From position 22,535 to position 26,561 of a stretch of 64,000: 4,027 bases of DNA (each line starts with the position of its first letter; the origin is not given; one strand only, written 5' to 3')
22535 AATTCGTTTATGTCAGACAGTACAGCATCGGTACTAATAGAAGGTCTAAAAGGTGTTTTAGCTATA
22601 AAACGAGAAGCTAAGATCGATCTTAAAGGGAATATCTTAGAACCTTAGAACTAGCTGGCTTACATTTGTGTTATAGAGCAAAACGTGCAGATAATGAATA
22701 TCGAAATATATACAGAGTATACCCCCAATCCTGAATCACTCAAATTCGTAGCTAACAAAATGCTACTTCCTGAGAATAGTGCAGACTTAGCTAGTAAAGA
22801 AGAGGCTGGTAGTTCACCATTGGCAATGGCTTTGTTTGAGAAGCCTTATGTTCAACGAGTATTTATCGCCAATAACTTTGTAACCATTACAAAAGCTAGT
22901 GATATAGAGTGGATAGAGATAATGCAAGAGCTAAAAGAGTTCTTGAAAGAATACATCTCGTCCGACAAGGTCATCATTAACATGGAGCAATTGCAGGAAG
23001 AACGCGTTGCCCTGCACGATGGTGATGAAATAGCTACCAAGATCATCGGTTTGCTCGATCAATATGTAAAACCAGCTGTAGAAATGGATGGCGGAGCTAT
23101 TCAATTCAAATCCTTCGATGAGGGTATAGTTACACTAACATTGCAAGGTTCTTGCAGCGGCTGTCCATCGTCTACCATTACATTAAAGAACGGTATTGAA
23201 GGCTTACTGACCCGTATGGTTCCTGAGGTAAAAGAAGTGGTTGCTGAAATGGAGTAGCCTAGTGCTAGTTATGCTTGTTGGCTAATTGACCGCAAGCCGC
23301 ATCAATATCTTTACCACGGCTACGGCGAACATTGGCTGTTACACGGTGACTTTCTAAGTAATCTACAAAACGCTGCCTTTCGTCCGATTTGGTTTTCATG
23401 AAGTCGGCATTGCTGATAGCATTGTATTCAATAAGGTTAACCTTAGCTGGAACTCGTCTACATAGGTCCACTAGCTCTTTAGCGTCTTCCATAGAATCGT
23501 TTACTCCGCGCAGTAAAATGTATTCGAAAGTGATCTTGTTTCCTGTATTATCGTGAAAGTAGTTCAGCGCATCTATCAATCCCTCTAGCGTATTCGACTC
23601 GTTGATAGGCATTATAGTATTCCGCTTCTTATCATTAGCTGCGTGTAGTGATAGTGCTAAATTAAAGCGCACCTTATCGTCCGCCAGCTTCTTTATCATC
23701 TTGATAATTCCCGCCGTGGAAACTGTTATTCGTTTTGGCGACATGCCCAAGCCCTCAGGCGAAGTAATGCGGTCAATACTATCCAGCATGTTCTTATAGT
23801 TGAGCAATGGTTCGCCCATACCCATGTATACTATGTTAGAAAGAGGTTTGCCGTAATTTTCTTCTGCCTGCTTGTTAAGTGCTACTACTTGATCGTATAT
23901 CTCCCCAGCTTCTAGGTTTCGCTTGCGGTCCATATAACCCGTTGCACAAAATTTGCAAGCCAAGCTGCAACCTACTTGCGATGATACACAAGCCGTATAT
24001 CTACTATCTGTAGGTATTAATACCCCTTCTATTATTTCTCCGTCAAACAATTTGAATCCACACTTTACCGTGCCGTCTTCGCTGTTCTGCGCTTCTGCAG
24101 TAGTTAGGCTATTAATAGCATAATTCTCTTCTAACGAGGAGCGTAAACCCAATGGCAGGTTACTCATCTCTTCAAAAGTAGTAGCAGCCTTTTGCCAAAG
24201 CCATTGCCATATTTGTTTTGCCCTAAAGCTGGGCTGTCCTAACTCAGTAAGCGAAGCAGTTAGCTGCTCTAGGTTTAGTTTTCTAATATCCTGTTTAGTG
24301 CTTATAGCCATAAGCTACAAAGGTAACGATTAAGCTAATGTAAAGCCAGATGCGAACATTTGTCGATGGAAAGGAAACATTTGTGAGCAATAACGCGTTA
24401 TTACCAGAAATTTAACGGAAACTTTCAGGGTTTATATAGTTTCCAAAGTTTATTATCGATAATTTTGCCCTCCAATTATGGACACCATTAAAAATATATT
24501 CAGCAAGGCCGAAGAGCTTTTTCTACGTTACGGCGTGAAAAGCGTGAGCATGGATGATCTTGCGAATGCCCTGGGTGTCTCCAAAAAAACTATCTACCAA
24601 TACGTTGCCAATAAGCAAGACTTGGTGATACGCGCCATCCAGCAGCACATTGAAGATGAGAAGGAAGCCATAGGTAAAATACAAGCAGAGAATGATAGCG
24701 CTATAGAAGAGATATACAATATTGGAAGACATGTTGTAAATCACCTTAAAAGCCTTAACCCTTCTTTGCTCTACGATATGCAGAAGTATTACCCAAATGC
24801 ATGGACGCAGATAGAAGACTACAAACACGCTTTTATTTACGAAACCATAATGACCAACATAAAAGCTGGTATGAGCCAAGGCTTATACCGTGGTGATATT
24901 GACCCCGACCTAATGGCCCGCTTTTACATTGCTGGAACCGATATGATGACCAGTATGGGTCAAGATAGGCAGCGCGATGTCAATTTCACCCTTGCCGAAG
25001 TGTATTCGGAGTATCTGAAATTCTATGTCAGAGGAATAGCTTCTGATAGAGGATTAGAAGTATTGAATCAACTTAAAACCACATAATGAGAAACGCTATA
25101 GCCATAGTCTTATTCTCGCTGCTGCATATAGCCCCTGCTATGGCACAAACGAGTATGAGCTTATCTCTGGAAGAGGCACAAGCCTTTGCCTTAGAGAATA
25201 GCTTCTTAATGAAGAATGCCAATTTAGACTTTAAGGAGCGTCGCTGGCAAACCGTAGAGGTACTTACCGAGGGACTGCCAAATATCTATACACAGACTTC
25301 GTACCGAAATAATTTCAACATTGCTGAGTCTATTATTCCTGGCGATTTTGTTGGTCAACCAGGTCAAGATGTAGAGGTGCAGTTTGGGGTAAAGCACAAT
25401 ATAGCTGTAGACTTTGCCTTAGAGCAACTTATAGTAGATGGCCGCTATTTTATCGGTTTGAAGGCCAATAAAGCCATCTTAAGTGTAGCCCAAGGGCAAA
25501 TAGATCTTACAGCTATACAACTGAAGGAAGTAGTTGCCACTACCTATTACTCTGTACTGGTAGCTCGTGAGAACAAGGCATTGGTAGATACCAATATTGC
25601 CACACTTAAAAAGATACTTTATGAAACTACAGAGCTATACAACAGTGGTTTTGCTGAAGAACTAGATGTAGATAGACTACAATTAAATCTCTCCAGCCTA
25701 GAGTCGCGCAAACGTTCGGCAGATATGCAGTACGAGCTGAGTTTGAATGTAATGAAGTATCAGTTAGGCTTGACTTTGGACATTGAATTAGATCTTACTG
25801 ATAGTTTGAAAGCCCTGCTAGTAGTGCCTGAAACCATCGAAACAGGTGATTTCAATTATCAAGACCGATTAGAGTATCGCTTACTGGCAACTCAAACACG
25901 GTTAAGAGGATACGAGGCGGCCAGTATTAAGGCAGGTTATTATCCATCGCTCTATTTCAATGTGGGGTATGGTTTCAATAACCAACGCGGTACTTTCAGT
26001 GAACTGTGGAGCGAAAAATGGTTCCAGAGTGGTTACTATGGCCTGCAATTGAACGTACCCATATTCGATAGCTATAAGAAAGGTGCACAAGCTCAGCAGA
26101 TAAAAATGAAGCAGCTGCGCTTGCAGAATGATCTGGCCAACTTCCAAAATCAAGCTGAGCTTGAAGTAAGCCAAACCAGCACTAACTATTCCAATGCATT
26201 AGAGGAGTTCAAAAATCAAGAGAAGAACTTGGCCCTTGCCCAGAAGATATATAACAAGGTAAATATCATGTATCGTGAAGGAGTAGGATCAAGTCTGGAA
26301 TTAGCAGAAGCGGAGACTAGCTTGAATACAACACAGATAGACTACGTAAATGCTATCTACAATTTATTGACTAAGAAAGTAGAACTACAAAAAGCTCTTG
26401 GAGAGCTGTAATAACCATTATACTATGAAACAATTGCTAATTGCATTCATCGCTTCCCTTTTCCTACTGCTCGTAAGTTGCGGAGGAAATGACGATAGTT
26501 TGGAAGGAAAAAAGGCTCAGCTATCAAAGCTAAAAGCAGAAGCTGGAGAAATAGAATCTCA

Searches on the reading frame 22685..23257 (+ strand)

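Call 67: search_protein_families(library=pfam, proteins=[window:22685-23257:+], max_evalue=0.000001)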
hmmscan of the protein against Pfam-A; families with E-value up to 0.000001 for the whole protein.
window:22685-23257:+ (190 aa): 2 families
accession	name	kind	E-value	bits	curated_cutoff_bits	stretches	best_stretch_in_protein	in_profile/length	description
PF08712.16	Nfu_N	-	1.1e-27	96.3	27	1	8-93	1-87/88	Scaffold protein Nfu/NifU N terminal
PF01106.22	NifU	-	1.1e-24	86.7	27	1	123-186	4-67/67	NifU-like domain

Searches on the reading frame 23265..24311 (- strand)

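Call 67: search_protein_families(library=pfam, proteins=[window:23265-24311:-], max_evalue=0.000001)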
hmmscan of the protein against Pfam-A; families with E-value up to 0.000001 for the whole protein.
window:23265-24311:- (348 aa): 2 families
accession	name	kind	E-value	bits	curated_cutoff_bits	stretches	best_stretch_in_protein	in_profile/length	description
PF04055.27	Radical_SAM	-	3.9e-15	56.9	29.5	1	110-280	2-165/166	Radical SAM superfamily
PF21016.3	RlmN_N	-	4.9e-14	52.2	24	1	9-66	3-60/60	Ribosomal RNA large subunit methyltransferase N-terminal domain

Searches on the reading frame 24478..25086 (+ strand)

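Call 67: search_protein_families(library=pfam, proteins=[window:24478-25086:+], max_evalue=0.000001)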
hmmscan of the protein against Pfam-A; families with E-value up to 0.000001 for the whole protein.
window:24478-25086:+ (202 aa): 1 family
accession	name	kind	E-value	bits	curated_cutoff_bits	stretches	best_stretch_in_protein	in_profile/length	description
PF00440.29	TetR_N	-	6.4e-11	42.3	24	1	7-52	1-46/47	Bacterial regulatory proteins, tetR family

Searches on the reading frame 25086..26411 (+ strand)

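Call 67: search_protein_families(library=pfam, proteins=[window:25086-26411:+], max_evalue=0.000001)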
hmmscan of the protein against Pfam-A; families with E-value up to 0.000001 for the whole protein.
window:25086-26411:+ (441 aa): 1 family
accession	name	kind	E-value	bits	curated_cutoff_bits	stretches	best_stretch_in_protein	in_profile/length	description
PF02321.23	OEP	-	3.6e-41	141.5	22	2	258-439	9-187/187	Outer membrane efflux protein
